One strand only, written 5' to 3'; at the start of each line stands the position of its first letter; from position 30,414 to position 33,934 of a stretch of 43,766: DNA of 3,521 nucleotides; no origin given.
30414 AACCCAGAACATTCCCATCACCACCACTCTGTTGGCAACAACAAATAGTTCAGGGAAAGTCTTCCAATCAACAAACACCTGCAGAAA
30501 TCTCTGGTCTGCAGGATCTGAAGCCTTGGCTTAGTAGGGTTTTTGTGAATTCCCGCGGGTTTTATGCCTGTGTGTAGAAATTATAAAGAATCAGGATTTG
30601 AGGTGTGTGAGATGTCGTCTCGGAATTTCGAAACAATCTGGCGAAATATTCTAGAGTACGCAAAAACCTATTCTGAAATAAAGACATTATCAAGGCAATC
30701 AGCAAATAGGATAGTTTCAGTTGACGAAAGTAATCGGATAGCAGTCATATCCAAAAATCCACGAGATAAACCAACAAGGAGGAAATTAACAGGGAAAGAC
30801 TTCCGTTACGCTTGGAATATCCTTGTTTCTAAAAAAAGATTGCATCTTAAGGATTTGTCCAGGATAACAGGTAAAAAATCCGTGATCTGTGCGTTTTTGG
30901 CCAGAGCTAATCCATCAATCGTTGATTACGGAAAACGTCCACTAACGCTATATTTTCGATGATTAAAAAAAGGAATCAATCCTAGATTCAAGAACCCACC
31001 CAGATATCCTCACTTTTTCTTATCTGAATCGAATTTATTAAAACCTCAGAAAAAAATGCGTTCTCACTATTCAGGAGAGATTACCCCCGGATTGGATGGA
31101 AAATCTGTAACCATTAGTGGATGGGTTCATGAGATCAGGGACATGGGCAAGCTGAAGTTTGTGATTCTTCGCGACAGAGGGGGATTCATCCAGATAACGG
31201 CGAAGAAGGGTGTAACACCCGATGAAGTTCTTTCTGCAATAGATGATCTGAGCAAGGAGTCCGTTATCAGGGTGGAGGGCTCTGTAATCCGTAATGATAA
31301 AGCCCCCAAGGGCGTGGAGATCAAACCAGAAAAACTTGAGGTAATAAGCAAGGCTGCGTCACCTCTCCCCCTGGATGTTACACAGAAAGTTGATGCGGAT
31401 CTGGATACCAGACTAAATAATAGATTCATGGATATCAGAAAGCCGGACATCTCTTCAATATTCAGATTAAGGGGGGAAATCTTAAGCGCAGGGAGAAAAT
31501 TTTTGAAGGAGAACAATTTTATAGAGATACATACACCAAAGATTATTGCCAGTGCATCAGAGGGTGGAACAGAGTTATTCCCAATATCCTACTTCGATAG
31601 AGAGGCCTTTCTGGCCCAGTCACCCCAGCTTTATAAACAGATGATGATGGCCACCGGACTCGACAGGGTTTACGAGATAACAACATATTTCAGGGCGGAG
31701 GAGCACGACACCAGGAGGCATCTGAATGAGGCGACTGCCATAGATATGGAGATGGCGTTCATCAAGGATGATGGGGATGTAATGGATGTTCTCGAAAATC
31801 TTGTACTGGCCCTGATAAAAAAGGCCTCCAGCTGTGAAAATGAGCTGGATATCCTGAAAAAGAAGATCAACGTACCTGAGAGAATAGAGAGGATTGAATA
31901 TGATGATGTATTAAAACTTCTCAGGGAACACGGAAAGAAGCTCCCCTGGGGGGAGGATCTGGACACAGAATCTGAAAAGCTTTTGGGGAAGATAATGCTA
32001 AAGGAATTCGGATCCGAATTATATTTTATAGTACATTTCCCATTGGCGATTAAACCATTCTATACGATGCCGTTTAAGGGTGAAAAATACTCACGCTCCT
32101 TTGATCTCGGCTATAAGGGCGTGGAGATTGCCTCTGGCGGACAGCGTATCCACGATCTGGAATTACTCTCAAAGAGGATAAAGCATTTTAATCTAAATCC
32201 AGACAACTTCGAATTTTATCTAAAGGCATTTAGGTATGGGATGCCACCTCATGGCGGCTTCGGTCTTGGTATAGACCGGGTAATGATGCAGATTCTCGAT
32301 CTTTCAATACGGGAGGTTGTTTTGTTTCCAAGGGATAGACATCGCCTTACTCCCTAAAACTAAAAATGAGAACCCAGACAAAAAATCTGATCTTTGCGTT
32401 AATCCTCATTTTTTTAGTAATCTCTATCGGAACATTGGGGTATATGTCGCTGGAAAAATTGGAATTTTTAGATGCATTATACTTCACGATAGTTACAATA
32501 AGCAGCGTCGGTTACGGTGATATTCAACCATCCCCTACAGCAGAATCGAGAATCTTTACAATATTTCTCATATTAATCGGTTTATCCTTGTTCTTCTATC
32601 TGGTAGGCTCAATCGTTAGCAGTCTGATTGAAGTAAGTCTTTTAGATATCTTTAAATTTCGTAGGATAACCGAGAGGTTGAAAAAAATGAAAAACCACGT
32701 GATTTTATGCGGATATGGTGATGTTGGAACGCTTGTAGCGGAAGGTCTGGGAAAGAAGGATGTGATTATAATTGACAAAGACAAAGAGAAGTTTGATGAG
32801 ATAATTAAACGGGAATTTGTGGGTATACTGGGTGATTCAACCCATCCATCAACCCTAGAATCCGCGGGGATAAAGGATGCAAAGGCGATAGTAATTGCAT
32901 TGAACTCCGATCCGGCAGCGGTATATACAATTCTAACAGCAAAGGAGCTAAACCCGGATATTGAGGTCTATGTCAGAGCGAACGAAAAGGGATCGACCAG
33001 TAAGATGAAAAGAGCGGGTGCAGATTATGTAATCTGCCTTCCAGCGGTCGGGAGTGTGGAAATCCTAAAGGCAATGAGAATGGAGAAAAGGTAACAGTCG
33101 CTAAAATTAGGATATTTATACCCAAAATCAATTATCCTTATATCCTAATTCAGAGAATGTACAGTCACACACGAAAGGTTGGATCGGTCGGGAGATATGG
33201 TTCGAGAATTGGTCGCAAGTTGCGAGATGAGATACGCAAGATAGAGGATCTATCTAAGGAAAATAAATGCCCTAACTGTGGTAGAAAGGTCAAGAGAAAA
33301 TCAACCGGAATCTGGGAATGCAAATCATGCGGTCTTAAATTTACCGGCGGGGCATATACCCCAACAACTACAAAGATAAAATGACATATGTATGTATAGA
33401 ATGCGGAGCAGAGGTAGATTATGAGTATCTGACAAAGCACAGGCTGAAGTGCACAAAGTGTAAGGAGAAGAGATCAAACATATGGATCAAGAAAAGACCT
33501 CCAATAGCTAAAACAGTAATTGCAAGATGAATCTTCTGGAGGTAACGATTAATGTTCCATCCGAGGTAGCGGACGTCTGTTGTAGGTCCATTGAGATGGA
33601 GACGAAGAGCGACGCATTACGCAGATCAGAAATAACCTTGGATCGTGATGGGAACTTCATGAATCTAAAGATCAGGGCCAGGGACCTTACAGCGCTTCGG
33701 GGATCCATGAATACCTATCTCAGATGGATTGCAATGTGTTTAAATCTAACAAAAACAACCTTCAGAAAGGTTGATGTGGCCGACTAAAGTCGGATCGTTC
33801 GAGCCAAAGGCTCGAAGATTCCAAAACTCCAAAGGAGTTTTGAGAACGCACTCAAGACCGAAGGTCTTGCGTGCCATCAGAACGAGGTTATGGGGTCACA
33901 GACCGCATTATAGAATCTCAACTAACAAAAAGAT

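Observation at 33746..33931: Stem-loop array inserted into the ATGA-coupled pcc1/pfdB junction; in-silico excision restores the overlap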

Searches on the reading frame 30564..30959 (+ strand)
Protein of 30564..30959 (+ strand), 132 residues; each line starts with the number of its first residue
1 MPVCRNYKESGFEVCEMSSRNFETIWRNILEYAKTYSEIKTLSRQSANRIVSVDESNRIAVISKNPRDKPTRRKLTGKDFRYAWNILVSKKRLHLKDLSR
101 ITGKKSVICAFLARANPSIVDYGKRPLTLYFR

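Call 58: search_protein_families(library=pfam, proteins=[window:30564-30959:+], max_evalue=0.01)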
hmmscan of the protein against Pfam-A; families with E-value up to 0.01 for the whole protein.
window:30564-30959:+ (132 aa): 1 family
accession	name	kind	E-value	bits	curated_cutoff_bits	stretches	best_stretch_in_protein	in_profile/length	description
PF05240.20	APOBEC_C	-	0.0039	17.6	23.6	0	8-46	28-67/78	APOBEC-like C-terminal domain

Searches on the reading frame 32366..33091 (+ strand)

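Call 43: search_protein_families(library=pfam, proteins=[window:32366-33091:+], max_evalue=0.01)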
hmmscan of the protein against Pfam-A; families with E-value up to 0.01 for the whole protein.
window:32366-33091:+ (242 aa): 5 families
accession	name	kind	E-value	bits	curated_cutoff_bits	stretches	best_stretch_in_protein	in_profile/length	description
PF02254.24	TrkA_N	-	7.2e-31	107.3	23.8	1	112-224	1-115/116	TrkA-N domain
PF07885.22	Ion_trans_2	-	6.1e-20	71.3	22.5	1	14-88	2-78/79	Ion channel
PF00520.37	Ion_trans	-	0.00018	21.2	25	1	8-87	129-233/241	Ion transport protein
PF23443.1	DUF7126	-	0.0017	19.1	28.7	1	134-206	2-73/102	Family of unknown function (DUF7126)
PF22614.2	Slo-like_RCK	-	0.0021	18.1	24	0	107-181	1-88/119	Calcium-activated potassium channel slowpoke-like RCK domain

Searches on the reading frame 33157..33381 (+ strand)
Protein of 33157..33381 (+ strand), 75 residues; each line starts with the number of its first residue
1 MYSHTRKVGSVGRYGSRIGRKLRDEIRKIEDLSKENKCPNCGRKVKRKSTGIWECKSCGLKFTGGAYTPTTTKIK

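Call 43: search_protein_families(library=pfam, proteins=[window:33157-33381:+], max_evalue=0.01)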
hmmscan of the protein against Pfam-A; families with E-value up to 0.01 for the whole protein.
window:33157-33381:+ (75 aa): 11 families
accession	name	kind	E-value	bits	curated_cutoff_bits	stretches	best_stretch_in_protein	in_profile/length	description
PF01780.25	Ribosomal_L37ae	-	2.2e-24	85.8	21.9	1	4-73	1-72/85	Ribosomal L37ae protein family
PF09723.15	Zn_ribbon_8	-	0.00057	20.3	34.4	0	25-47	17-39/41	Zinc ribbon domain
PF12760.12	Zn_ribbon_IS1595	-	0.00065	20.1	25.4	1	37-59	20-44/46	Transposase zinc-ribbon domain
PF05129.18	Zn_ribbon_Elf1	-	0.0012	19.3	29.8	1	23-63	10-57/79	Transcription elongation factor Elf1 like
PF08271.17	Zn_Ribbon_TF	-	0.0015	18.5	29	1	37-61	2-28/43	TFIIB zinc-binding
PF07282.18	Cas12f1-like_TNB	-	0.0016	19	26.3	1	37-61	30-49/60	Cas12f1-like, TNB domain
PF24460.1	DUF7575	-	0.0044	16.8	28.5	0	35-45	3-13/28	Domain of unknown function (DUF7575)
PF23455.1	DUF7129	-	0.0055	16.9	30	0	49-63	8-22/45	Domain of unknown function (DUF7129)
PF00130.28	C1_1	-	0.0069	16.6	26.5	1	31-62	7-38/53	Phorbol esters/diacylglycerol binding domain (C1 domain)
PF08209.17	Sgf11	-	0.0084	16.1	26.4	0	37-46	6-15/33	Sgf11 (transcriptional regulation protein)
PF13248.11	Zn_ribbon_3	-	0.0085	16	27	0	35-46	2-13/26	zinc-ribbon domain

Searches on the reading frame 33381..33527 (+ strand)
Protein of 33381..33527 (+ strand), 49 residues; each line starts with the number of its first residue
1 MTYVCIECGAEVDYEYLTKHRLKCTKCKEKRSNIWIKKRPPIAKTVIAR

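Call 43: search_protein_families(library=pfam, proteins=[window:33381-33527:+], max_evalue=0.01)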
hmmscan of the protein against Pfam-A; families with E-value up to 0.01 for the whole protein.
window:33381-33527:+ (49 aa): 4 families
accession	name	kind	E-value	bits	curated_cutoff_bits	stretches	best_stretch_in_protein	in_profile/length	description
PF14319.11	Zn_Tnp_IS91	-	0.00015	22.1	26.3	1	2-39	38-74/90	Transposase zinc-binding domain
PF14803.11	Zn_ribbon_Nudix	-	0.0053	17.1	25.6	1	5-28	3-29/34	Nudix N-terminal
PF24458.1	DUF7573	-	0.0053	17.1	30.2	1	3-29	12-38/39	Domain of unknown function (DUF7573)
PF17283.8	Zn_ribbon_SprT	-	0.0076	16.7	28.1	0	2-30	4-33/38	SprT-like zinc ribbon domain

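Call 72: search_protein_families(library=ncbifam, proteins=[window:33381-33527:+], max_evalue=0.1)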
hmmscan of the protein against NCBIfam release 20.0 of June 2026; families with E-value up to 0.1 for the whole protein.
window:33381-33527:+ (49 aa): 5 families
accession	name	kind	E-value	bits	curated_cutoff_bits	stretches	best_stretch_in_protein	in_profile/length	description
NF001605.0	PRK00398.1-2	equivalog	1.5e-08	34.3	63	1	3-49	2-43/43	DNA-directed RNA polymerase subunit P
NF001607.0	PRK00398.1-4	equivalog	0.00022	20.9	89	1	3-48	10-52/53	DNA-directed RNA polymerase subunit P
NF001608.0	PRK00398.1-6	equivalog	0.00096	18.9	84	1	3-49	4-46/46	DNA-directed RNA polymerase subunit P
NF033538.2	transpos_IS91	equivalog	0.018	14.1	125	1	2-39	42-78/356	IS91 family transposase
NF045720.1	rubredox_RCKP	subfamily_domain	0.019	14.6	45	0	2-13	3-14/34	RCKP-type rubredoxin-like domain-containing protein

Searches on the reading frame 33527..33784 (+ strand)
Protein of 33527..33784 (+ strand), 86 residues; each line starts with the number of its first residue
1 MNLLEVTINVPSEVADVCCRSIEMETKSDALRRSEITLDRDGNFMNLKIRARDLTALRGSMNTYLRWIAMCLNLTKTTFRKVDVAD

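Call 12: find_homologous_proteins(query=window:33527-33784:+, max_evalue=0.001)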
Query seq(86 aa) (86 aa): 6 proteins with E <= 0.001 among 6 candidates.
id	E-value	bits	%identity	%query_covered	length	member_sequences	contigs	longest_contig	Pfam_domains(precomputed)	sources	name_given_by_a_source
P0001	5.6e-49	180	100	100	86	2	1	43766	PF09341.16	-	-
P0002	2.7e-34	134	84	88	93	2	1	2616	PF09341.16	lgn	-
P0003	2.4e-29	118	72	88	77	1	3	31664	PF09341.16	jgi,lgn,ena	-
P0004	1.4e-27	112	72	88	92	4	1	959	PF09341.16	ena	-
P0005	4.8e-27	111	72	88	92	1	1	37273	PF09341.16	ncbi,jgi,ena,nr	ncbi:MAG: hypothetical protein DRO89_04065 [Candidatus Altiarchaeales archaeon]|nr:MAG: hypothetical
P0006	3.2e-26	108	72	88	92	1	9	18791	PF09341.16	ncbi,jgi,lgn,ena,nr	ncbi:MAG TPA: hypothetical protein ENG12_02270 [Candidatus Altiarchaeales archaeon]|nr:MAG: hypothet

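Call 14: find_encoding_contigs(protein=P0002, flank=3000, max_places=4)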
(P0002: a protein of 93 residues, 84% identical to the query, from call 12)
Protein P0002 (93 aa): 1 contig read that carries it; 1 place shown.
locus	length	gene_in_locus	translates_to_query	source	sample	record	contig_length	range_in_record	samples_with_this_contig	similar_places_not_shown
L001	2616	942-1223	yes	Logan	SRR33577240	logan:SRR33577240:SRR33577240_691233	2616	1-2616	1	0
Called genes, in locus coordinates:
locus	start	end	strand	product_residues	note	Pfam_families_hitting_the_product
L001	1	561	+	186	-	?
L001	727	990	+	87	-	-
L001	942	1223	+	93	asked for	PF09341:Pcc1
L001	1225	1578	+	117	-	PF01920:Prefoldin_2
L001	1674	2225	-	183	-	PF13238:AAA_18, PF13207:AAA_17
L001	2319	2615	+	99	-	?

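Call 15: find_encoding_contigs(protein=P0003, flank=3000, max_places=4)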
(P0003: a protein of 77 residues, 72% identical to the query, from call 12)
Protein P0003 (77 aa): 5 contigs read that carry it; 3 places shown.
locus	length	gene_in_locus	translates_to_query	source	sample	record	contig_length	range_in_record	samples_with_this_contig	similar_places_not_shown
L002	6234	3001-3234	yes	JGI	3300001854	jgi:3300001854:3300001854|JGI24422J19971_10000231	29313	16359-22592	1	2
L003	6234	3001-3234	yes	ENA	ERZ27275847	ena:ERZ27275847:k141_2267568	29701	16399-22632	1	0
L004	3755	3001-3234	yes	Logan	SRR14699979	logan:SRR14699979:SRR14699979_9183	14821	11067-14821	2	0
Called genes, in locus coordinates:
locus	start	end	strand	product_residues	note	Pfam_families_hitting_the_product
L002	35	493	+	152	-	-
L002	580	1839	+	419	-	PF01336:tRNA_anti-codon, PF00152:tRNA-synt_2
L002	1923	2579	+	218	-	PF00520:Ion_trans (weak), PF07885:Ion_trans_2, PF02254:TrkA_N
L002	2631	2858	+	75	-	PF01780:Ribosomal_L37ae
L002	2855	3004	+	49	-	-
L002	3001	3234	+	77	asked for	PF09341:Pcc1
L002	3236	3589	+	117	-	PF01920:Prefoldin_2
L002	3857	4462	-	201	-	PF13238:AAA_18, PF13207:AAA_17 (weak)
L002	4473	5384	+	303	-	PF02445:NadA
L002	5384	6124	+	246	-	PF02540:NAD_synthase (weak), PF24167:DUF7411 (weak)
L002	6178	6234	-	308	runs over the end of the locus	PF02661:Fic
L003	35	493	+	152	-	-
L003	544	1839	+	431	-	PF01336:tRNA_anti-codon, PF00152:tRNA-synt_2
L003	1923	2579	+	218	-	PF00520:Ion_trans (weak), PF07885:Ion_trans_2, PF02254:TrkA_N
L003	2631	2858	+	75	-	PF01780:Ribosomal_L37ae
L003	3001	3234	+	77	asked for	PF09341:Pcc1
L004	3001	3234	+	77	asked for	PF09341:Pcc1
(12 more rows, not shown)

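Call 16: find_encoding_contigs(protein=P0005, flank=3000, max_places=4)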
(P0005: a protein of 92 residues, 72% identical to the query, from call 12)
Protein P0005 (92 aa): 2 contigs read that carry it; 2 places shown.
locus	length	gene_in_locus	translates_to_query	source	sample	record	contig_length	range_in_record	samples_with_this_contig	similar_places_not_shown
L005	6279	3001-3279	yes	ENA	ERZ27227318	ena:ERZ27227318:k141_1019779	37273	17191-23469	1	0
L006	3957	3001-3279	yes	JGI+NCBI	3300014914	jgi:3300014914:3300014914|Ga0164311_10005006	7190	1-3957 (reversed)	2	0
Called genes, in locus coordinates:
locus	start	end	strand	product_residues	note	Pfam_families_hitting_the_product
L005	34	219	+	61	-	PF00037:Fer4, PF12797:Fer4_2, PF12837:Fer4_6 (weak), PF13237:Fer4_10, PF14697:Fer4_21, PF12800:Fer4_4 (weak), PF12838:Fer4_7, PF13187:Fer4_9, +7 more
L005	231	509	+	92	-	PF01918:Alba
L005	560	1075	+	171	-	PF13184:KH_NusA_1st (weak), PF07650:KH_2 (weak)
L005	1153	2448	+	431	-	PF01336:tRNA_anti-codon, PF00152:tRNA-synt_2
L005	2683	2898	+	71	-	PF01780:Ribosomal_L37ae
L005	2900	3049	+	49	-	-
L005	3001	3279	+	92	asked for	PF09341:Pcc1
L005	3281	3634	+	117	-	PF01920:Prefoldin_2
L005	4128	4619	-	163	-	-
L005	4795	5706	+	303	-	PF02445:NadA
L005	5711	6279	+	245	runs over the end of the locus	PF02540:NAD_synthase (weak), PF24167:DUF7411 (weak)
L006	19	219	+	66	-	PF12797:Fer4_2, PF00037:Fer4, PF12837:Fer4_6 (weak), PF13237:Fer4_10, PF14697:Fer4_21, PF12800:Fer4_4 (weak), PF12838:Fer4_7, PF13187:Fer4_9, +6 more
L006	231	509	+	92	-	PF01918:Alba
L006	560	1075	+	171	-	PF13184:KH_NusA_1st (weak), PF07650:KH_2 (weak)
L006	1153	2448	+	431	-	PF01336:tRNA_anti-codon, PF00152:tRNA-synt_2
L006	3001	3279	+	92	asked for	PF09341:Pcc1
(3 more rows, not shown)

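Call 17: find_encoding_contigs(protein=P0006, flank=3000, max_places=4)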
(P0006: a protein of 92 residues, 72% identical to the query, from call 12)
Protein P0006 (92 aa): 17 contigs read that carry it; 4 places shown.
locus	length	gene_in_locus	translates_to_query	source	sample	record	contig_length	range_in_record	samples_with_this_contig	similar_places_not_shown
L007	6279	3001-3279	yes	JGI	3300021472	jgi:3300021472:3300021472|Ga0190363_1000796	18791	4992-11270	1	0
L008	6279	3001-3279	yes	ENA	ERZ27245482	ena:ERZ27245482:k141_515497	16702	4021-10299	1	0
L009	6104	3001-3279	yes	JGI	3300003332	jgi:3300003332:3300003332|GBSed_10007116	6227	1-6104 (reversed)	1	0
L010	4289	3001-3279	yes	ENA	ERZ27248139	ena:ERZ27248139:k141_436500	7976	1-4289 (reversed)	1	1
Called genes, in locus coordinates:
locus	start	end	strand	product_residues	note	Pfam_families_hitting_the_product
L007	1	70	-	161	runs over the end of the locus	PF04008:Adenosine_kin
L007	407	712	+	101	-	-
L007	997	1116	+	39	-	-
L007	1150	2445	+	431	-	PF01336:tRNA_anti-codon, PF00152:tRNA-synt_2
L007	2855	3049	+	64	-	-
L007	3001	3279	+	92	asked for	PF09341:Pcc1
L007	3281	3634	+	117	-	PF01920:Prefoldin_2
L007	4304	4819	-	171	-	PF13207:AAA_17, PF13238:AAA_18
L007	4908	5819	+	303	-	PF02445:NadA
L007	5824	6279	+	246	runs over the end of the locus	PF02540:NAD_synthase (weak), PF00733:Asn_synthase (faint), PF24167:DUF7411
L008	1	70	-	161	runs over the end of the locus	PF04008:Adenosine_kin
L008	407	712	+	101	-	-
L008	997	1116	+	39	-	-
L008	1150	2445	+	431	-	PF01336:tRNA_anti-codon, PF00152:tRNA-synt_2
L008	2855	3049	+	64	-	-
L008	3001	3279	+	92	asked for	PF09341:Pcc1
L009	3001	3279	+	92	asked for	PF09341:Pcc1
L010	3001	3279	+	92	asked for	PF09341:Pcc1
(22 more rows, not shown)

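Call 43: search_protein_families(library=pfam, proteins=[window:33527-33784:+], max_evalue=0.01)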
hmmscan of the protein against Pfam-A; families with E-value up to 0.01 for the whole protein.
window:33527-33784:+ (86 aa): 1 family
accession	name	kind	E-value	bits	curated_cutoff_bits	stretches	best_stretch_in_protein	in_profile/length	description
PF09341.15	Pcc1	-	6.3e-14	52.6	20.9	1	5-72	3-71/75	Transcription factor Pcc1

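Call 44: find_encoding_contigs(protein=P0003, flank=10000, max_places=1)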
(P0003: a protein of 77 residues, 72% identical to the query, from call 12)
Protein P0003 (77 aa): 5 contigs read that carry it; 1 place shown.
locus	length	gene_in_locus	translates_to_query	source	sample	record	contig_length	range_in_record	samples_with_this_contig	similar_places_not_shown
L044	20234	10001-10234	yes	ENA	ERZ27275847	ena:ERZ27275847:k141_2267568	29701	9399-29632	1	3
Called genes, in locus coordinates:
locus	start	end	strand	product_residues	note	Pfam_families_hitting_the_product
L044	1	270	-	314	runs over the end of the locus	PF03215:Rad17 (weak), PF05496:RuvB_N, PF25199:nSTAND_NTPase5 (weak), PF00004:AAA, PF13173:AAA_14 (weak), PF13177:DNA_pol3_delta2, PF21960:RCF1-5-like_lid (weak), PF08542:Rep_fac_C, +1 more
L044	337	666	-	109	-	-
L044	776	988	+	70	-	PF04014:MazE_antitoxin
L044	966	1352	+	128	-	PF01850:PIN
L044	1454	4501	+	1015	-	PF00133:tRNA-synt_1, PF01921:tRNA-synt_1f (faint), PF09334:tRNA-synt_1g, PF01406:tRNA-synt_1e (weak), PF08264:Anticodon_1, PF19302:DUF5915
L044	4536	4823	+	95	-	PF01157:Ribosomal_L21e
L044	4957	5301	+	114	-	PF03874:RNA_pol_Rpb4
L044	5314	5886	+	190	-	PF04919:DUF655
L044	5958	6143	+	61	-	PF00037:Fer4, PF12797:Fer4_2, PF12837:Fer4_6, PF13237:Fer4_10, PF13459:Fer4_15 (weak), PF14697:Fer4_21, PF13187:Fer4_9, PF12838:Fer4_7, +8 more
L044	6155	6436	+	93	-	PF01918:Alba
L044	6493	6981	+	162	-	PF13184:KH_NusA_1st (weak), PF07650:KH_2 (weak), PF01251:Ribosomal_S7e (faint)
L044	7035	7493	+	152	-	-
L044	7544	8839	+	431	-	PF01336:tRNA_anti-codon, PF00152:tRNA-synt_2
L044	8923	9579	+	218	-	PF00520:Ion_trans (weak), PF07885:Ion_trans_2, PF02254:TrkA_N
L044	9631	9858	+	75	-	PF01780:Ribosomal_L37ae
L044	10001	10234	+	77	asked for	PF09341:Pcc1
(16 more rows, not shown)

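Call 45: find_encoding_contigs(protein=P0005, flank=10000, max_places=1)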
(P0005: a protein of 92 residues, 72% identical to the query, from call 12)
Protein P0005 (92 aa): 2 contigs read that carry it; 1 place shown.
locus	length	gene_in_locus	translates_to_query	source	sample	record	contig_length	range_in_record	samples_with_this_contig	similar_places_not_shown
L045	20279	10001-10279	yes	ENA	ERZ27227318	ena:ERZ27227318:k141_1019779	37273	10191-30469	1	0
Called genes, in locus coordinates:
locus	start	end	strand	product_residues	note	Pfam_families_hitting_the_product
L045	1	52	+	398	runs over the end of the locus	PF00764:Arginosuc_synth, PF20979:Arginosuc_syn_C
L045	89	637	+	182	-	PF04982:TM_HPP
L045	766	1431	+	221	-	PF01048:PNP_UDP_1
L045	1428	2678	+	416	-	PF01979:Amidohydro_1, PF07969:Amidohydro_3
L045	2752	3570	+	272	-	PF00696:AA_kinase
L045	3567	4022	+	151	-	-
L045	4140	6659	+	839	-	PF05762:VWA_CoxE (faint), PF24157:DUF7408 (weak), PF07090:GATase1_like (faint), PF00092:VWA, PF13768:VWA_3 (weak), PF13519:VWA_2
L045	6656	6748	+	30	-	-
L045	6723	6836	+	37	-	-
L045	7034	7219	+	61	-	PF00037:Fer4, PF12797:Fer4_2, PF12837:Fer4_6 (weak), PF13237:Fer4_10, PF14697:Fer4_21, PF12800:Fer4_4 (weak), PF12838:Fer4_7, PF13187:Fer4_9, +7 more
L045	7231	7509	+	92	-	PF01918:Alba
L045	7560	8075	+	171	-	PF13184:KH_NusA_1st (weak), PF07650:KH_2 (weak)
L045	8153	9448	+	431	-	PF01336:tRNA_anti-codon, PF00152:tRNA-synt_2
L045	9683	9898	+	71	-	PF01780:Ribosomal_L37ae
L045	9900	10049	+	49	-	-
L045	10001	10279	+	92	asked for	PF09341:Pcc1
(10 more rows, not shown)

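Call 72: search_protein_families(library=ncbifam, proteins=[window:33527-33784:+], max_evalue=0.1)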
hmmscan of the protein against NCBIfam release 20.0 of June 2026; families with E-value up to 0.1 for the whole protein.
window:33527-33784:+ (86 aa): 2 families
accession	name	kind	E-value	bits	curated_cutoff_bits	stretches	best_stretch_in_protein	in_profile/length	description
NF040853.1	KEOPS_Pcc1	equivalog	6.9e-16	58.1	140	1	6-73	6-74/78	KEOPS complex subunit Pcc1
NF011470.1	PRK14887.1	equivalog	1.3e-12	48.1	27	1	12-73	11-73/76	KEOPS complex subunit Pcc1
